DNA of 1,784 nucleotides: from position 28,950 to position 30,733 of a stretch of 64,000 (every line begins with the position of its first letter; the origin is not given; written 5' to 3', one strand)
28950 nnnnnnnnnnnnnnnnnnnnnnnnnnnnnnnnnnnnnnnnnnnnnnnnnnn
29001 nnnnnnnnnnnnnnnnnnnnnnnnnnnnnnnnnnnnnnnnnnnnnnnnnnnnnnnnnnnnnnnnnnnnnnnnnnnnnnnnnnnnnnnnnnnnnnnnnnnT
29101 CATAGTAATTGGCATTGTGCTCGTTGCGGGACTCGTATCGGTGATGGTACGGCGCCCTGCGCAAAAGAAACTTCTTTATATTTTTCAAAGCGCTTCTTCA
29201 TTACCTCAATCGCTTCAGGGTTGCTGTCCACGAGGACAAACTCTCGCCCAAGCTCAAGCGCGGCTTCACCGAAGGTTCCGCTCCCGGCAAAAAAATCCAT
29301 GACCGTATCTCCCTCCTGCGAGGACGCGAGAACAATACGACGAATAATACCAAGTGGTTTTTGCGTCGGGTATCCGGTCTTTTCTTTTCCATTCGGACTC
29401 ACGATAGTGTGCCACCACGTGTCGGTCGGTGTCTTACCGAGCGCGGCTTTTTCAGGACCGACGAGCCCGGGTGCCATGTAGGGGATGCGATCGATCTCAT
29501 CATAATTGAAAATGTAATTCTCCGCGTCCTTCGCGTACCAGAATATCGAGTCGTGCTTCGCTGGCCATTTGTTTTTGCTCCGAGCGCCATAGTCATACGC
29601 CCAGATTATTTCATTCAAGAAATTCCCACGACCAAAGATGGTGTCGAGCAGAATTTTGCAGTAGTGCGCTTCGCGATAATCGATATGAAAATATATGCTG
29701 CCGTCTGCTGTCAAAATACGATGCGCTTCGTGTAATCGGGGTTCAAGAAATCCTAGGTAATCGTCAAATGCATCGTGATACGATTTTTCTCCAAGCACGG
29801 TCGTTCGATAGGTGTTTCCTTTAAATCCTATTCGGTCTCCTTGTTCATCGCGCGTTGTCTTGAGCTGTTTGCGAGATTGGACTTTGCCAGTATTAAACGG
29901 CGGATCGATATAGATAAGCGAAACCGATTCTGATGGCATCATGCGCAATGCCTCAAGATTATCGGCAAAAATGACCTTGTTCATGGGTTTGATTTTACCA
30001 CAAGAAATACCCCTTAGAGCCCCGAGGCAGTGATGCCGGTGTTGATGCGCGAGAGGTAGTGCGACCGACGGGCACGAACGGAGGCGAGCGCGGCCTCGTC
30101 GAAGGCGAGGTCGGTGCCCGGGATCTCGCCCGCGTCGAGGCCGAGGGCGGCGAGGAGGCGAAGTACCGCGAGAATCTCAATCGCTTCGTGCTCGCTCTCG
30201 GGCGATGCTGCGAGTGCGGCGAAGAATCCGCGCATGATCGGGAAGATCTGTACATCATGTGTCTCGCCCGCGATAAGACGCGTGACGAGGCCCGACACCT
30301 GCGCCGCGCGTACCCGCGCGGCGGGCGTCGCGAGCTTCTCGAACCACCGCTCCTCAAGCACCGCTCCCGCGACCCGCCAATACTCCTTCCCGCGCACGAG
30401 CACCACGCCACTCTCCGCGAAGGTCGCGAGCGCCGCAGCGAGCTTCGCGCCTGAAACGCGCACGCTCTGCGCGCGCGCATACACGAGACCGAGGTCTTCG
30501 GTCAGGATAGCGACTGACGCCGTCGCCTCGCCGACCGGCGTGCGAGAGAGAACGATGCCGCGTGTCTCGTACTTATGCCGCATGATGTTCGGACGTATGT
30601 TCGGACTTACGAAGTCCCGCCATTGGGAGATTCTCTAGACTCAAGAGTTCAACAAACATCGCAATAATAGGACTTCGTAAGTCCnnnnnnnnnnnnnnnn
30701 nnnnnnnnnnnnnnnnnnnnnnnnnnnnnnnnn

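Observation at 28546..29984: Compact type II restriction-modification pair with overlapping genes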

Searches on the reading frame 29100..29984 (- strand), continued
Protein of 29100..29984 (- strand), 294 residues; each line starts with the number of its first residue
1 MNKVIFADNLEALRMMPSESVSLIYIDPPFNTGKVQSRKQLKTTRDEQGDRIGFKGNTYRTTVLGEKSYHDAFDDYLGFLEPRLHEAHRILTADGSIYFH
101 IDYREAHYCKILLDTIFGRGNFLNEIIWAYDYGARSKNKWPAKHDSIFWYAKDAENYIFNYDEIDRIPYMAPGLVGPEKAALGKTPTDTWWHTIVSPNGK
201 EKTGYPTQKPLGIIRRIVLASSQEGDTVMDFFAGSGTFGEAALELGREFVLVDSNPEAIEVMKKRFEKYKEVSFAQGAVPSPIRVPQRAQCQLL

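Call 44: find_homologous_proteins(query=window:29100-29984:-)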
Query window:29100-29984:- (294 aa): 8000 proteins with E <= 0.001 among 8000 candidates; the best 120 are listed.
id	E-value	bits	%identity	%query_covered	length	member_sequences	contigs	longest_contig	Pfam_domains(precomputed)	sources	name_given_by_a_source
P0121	9.2e-201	683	100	100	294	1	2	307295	PF13847.13,PF03602.22,PF02086.22,PF01555.25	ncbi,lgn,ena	-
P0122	3.4e-176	603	86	100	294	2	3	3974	PF03602.22,PF02086.22,PF01555.25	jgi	jgi:site-specific DNA-methyltransferase (adenine-specific)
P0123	6.0e-170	582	84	100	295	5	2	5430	PF03602.22,PF02086.22,PF01555.25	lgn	-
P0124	7.1e-167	572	84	100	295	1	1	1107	PF03602.22,PF01555.25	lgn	-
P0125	7.5e-167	572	82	100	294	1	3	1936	PF03602.22,PF01555.25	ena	-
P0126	2.1e-166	571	83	100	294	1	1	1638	PF03602.22,PF01555.25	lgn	-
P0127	7.9e-166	569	83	100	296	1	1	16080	PF03602.22,PF01555.25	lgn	-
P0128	1.4e-165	568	84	100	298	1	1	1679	PF03602.22,PF01555.25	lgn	-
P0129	2.0e-165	567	82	100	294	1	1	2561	PF03602.22,PF01555.25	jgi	jgi:site-specific DNA-methyltransferase (adenine-specific)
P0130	2.2e-164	564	83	100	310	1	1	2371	PF03602.22,PF01555.25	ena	-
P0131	9.3e-162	555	83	100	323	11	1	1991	PF03602.22,PF01555.25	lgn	-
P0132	5.0e-161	553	80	100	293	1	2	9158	PF03602.22,PF01555.25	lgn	-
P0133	6.2e-161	553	82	99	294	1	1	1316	PF03602.22,PF01555.25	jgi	jgi:site-specific DNA-methyltransferase (adenine-specific)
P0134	1.3e-160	551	80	100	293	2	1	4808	PF03602.22,PF01555.25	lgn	-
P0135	1.6e-159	548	80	100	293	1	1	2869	PF03602.22,PF01555.25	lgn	-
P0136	2.2e-157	541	79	100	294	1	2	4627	PF13847.13,PF03602.22,PF02086.22,PF01555.25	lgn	-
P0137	6.1e-157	539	80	100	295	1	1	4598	PF03602.22,PF01555.25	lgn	-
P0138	8.4e-156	536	80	94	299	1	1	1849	PF03602.22,PF01555.25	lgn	-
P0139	2.9e-155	534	82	94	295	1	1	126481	PF03602.22,PF01555.25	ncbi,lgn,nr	ncbi:MAG: site-specific DNA-methyltransferase [Candidatus Pacebacteria bacterium]|nr:site-specific D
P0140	5.0e-155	533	78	99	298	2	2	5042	PF03602.22,PF01555.25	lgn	-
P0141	9.1e-155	532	78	99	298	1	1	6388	PF03602.22,PF01555.25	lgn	-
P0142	3.7e-154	530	77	98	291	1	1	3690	PF03602.22,PF01555.25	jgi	-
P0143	3.8e-154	530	77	100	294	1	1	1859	PF03602.22,PF01555.25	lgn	-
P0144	4.4e-154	530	77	98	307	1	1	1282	PF03602.22,PF01555.25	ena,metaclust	metaclust:\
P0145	5.3e-154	530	81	93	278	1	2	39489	PF03602.22,PF01555.25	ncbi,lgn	-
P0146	3.2e-153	527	77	100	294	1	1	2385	PF03602.22,PF01555.25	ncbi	-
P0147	5.6e-153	526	78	98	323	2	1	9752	PF03602.22,PF01555.25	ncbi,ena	-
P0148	1.2e-152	525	78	95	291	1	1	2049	PF13847.13,PF03602.22,PF01555.25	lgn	-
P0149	1.4e-152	525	80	93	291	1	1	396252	PF03602.22,PF01555.25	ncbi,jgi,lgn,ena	ncbi:MAG: site-specific DNA-methyltransferase [Patescibacteria group bacterium]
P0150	1.5e-152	525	78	96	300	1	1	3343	PF03602.22,PF01555.25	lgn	-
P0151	4.7e-152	523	78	97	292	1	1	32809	PF03602.22,PF01555.25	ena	-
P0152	4.9e-152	523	79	93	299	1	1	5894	PF03602.22,PF01555.25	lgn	-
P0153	7.3e-152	523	80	94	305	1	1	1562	PF03602.22,PF01555.25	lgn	-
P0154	6.0e-151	520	79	94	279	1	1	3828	PF03602.22,PF01555.25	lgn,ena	-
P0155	7.2e-151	520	76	99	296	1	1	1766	PF03602.22,PF01555.25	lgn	-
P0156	8.2e-151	519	77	98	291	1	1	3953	PF03602.22,PF01555.25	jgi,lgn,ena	-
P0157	8.4e-151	519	81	95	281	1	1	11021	PF03602.22,PF01555.25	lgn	-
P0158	9.2e-151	519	80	93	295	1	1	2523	PF03602.22,PF01555.25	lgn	-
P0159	2.1e-150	518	81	94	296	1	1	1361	PF03602.22,PF01555.25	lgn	-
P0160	7.9e-150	516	77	98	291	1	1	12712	PF03602.22,PF01555.25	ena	-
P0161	1.1e-149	516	75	98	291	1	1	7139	PF03602.22,PF01555.25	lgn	-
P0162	1.3e-149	515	76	96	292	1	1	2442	PF03602.22,PF01555.25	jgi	jgi:site-specific DNA-methyltransferase (adenine-specific)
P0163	1.5e-149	515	78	93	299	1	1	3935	PF03602.22,PF01555.25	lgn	-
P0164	3.7e-149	514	76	100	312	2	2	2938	PF03602.22,PF01555.25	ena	-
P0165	3.9e-149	514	78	93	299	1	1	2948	PF03602.22,PF01555.25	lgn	-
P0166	8.3e-149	513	74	100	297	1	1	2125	PF03602.22,PF01555.25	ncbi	-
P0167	9.4e-149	513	77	94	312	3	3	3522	PF03602.22,PF01555.25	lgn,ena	-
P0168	1.9e-148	512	80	93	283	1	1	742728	PF03602.22,PF01555.25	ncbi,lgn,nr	ncbi:MAG TPA: site-specific DNA-methyltransferase [Candidatus Paceibacterota bacterium]|nr:site-spec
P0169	2.3e-148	511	76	94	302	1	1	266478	PF03602.22,PF01555.25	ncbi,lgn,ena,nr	ncbi:MAG: putative adenine-specific DNA-methyltransferase [Candidatus Peregrinibacteria bacterium Gr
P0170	2.8e-148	511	77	93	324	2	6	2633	PF03602.22,PF02086.22,PF01555.25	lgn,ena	-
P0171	1.2e-147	509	78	94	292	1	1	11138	PF03602.22,PF01555.25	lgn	-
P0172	4.0e-147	507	73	100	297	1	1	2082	PF03602.22,PF01555.25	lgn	-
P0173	6.0e-147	507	75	98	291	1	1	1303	PF03602.22,PF01555.25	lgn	-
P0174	6.4e-147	507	79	93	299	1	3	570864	PF03602.22,PF01555.25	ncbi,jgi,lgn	-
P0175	6.9e-147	506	73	100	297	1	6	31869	PF03602.22,PF01555.25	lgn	-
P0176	3.6e-146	504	73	100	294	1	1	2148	PF03602.22,PF01555.25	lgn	-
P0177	5.2e-146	504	74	97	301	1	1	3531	PF03602.22,PF01555.25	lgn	-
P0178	7.2e-146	503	73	98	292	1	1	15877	PF03602.22,PF01555.25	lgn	-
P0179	7.4e-146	503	80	91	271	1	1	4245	PF03602.22,PF01555.25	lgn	-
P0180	9.5e-146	503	75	98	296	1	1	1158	PF03602.22,PF01555.25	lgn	-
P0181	1.3e-145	502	73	100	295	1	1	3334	PF03602.22,PF01555.25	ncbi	-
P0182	2.7e-145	501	72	100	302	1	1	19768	PF03602.22,PF01555.25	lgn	-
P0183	1.0e-144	499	73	97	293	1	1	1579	PF03602.22,PF01555.25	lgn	-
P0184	2.9e-144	498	75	95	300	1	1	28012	PF03602.22,PF02086.22,PF01555.25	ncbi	-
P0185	5.2e-144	497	76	94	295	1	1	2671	PF03602.22,PF01555.25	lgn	-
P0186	1.1e-143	496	77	92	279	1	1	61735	PF03602.22,PF01555.25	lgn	-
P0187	1.6e-143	495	75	93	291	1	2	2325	PF03602.22,PF01555.25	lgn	-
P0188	2.3e-143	495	74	94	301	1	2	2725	PF03602.22,PF01555.25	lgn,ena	-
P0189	2.5e-143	495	74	94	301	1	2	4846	PF03602.22,PF01555.25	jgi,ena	-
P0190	2.6e-143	495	75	94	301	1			PF03602.22,PF01555.25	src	-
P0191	3.0e-143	495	77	92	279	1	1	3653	PF03602.22,PF01555.25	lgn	-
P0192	3.9e-143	494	74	93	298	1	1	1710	PF03602.22,PF02086.22,PF01555.25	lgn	-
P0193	4.5e-143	494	73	96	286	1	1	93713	PF03602.22,PF01555.25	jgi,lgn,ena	-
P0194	5.4e-143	494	77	92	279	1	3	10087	PF03602.22,PF01555.25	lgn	-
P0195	8.0e-143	493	77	92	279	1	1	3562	PF03602.22,PF01555.25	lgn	-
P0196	1.6e-142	492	75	94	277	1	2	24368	PF03602.22,PF01555.25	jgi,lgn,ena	-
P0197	1.9e-142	492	76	94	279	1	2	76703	PF03602.22,PF01555.25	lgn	-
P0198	2.0e-142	492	74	94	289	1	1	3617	PF03602.22,PF01555.25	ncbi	-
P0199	9.1e-142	490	75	94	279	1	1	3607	PF03602.22,PF01555.25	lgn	-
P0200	1.4e-141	489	73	96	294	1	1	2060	PF03602.22,PF01555.25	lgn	-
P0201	1.8e-141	489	74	95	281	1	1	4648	PF03602.22,PF01555.25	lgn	-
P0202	1.9e-141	489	74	93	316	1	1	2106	PF03602.22,PF01555.25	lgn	-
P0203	3.4e-141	488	76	92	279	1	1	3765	PF03602.22,PF01555.25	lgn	-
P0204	1.9e-140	485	70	99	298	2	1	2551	PF03602.22,PF01555.25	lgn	-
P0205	3.2e-140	485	74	95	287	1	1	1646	PF03602.22,PF01555.25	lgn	-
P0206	3.6e-140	484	74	93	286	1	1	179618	PF03602.22,PF01555.25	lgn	-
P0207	3.6e-140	484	74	95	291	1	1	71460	PF03602.22,PF02086.22,PF01555.25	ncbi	-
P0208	3.8e-140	484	75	94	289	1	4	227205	PF03602.22,PF01555.25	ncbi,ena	-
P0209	4.2e-140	484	73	94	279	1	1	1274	PF03602.22,PF01555.25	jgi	jgi:site-specific DNA-methyltransferase (adenine-specific)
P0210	4.5e-140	484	74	93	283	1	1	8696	PF03602.22,PF01555.25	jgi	-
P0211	5.8e-140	484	76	91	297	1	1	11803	PF03602.22,PF02086.22,PF01555.25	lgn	-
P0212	7.9e-140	483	73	94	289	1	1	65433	PF03602.22,PF01555.25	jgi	jgi:site-specific DNA-methyltransferase (adenine-specific)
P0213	2.2e-139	482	73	93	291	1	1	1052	PF03602.22,PF01555.25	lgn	-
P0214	2.8e-139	481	73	93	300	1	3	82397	PF03602.22,PF01555.25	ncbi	-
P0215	3.4e-139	481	70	98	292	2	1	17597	PF03602.22,PF01555.25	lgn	-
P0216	3.8e-139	481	74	93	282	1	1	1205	PF03602.22,PF01555.25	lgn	-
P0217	4.3e-139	481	73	95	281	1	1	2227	PF03602.22,PF01555.25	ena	-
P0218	5.2e-139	481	74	94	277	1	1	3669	PF03602.22,PF01555.25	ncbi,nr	ncbi:MAG: site-specific DNA-methyltransferase [Chloroflexi bacterium]|nr:site-specific DNA-methyltra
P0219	5.5e-139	481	75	90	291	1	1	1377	PF03602.22,PF01555.25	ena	-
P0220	8.7e-139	480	72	93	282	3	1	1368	PF05175.21,PF03602.22,PF01555.25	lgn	-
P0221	8.9e-139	480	74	93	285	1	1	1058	PF03602.22,PF01555.25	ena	-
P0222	1.0e-138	480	72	93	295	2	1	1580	PF03602.22,PF01555.25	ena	-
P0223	1.3e-138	479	70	99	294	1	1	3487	PF03602.22,PF02086.22,PF01555.25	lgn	-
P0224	1.4e-138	479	73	94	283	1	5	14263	PF03602.22,PF01555.25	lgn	-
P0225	2.6e-138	478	73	93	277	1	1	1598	PF03602.22,PF01555.25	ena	-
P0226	2.7e-138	478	73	94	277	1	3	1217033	PF03602.22,PF01555.25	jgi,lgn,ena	-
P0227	5.3e-138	477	72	95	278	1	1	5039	PF03602.22,PF01555.25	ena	-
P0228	5.6e-138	477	69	98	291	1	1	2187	PF13847.13,PF03602.22,PF01555.25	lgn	-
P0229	5.9e-138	477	74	91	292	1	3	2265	PF03602.22,PF01555.25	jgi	jgi:site-specific DNA-methyltransferase (adenine-specific)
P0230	6.2e-138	477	74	94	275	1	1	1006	PF03602.22,PF01555.25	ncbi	-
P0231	6.3e-138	477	75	92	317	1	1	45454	PF03602.22,PF02086.22,PF01555.25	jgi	-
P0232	6.4e-138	477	70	96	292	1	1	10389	PF03602.22,PF01555.25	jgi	jgi:site-specific DNA-methyltransferase (adenine-specific)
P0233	9.0e-138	477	72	94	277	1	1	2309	PF03602.22,PF01555.25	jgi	jgi:site-specific DNA-methyltransferase (adenine-specific)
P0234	1.4e-137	476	71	96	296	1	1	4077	PF03602.22,PF01555.25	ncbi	-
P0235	1.8e-137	476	71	93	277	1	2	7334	PF03602.22,PF01555.25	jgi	-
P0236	2.5e-137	475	75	90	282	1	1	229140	PF03602.22,PF01555.25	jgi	jgi:site-specific DNA-methyltransferase (adenine-specific)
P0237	2.7e-137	475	73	94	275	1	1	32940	PF03602.22,PF01555.25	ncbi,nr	ncbi:MAG: site-specific DNA-methyltransferase [Chloroflexi bacterium]|nr:site-specific DNA-methyltra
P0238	2.9e-137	475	73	93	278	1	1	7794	PF03602.22,PF01555.25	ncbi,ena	-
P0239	4.2e-137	474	73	94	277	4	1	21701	PF03602.22,PF01555.25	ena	-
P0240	4.7e-137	474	73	94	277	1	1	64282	PF03602.22,PF01555.25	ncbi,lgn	-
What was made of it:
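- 29100..29984 (-): M gene: 294-aa beta-class SAM-dependent DNA methyltransferase, probably N6-adenine. Homologs are named 'adenine-specific' (call 44).
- Tried and rejected: The top 120 M homologs carry only generic names (call 44).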

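Call 46: search_protein_families(library=phrogs, proteins=[window:29100-29984:-], max_evalue=0.01)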
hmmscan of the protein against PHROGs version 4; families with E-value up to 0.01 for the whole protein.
window:29100-29984:- (294 aa): 12 families
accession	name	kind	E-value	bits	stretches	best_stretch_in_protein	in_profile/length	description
phrog_67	-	other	7.4e-65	221.4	1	1-272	123-349/743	DNA methyltransferase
phrog_498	-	other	1.8e-23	84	1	14-271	216-425/633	DNA methyltransferase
phrog_3008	-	other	9.3e-21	75.2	1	190-276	135-221/244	DNA methyltransferase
phrog_6025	-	other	1.5e-12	48.5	2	71-138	53-118/192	DNA methyltransferase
phrog_6952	-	other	1.9e-12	48.4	1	187-268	99-177/181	DNA methyltransferase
phrog_18293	-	other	2.7e-12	47.7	1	197-272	38-113/119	methyltransferase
phrog_23148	-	unknown function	1.5e-06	29.3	1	203-265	83-145/165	-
phrog_23085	-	unknown function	5e-06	27.2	1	199-273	38-112/138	-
phrog_8769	-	other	1.7e-05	25.6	1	221-275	8-62/71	methyltransferase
phrog_26713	-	other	0.0012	19.7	1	2-34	6-41/74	methyltransferase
phrog_363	-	other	0.0012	19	1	225-268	53-97/327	DNA methyltransferase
phrog_16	-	DNA, RNA and nucleotide metabolism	0.0046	16.2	1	199-254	844-897/986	DNA helicase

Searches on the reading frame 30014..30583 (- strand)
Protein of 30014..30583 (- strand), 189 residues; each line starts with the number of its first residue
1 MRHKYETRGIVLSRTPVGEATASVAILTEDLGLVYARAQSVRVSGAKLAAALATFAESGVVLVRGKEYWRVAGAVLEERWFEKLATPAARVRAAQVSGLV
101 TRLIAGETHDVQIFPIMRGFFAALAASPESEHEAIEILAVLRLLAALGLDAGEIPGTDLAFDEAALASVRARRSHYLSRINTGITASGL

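Call 28: find_related_loci(query=window:30014-30583:-, collection=metagenome_contigs, flank=6000)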
Query window:30014-30583:- (189 aa) in metagenome_contigs; peptide patterns used: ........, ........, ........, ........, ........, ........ (x = any residue, [..] = any of these).
600 stretches matched a pattern (row limit reached: there are more); 54 encode a relative of the query (tblastn E <= 1e-3); 54 distinct loci.
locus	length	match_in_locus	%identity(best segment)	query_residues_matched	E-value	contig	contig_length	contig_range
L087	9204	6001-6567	65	1-189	3e-75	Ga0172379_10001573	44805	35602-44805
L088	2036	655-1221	66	1-189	7e-77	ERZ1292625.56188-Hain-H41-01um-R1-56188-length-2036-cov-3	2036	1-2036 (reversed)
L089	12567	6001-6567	64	1-189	3e-73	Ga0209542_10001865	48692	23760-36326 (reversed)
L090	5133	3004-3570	64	1-189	9e-72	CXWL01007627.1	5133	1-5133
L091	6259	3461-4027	64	1-189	8e-72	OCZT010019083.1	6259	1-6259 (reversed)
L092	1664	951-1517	62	1-189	6e-75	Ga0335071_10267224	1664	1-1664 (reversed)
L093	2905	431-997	62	1-189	6e-72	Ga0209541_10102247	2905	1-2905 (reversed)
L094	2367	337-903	63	1-189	2e-72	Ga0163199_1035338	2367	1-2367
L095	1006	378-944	62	1-189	3e-76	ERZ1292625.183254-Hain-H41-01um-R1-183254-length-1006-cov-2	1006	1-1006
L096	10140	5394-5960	61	1-189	1e-69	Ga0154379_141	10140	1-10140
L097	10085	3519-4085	61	1-189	1e-69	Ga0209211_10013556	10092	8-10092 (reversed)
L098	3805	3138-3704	59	1-189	2e-69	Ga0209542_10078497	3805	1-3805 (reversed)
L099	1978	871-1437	59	1-189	3e-71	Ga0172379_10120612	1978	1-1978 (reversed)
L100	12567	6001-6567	60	1-189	4e-68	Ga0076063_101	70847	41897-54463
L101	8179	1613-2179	60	1-189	6e-68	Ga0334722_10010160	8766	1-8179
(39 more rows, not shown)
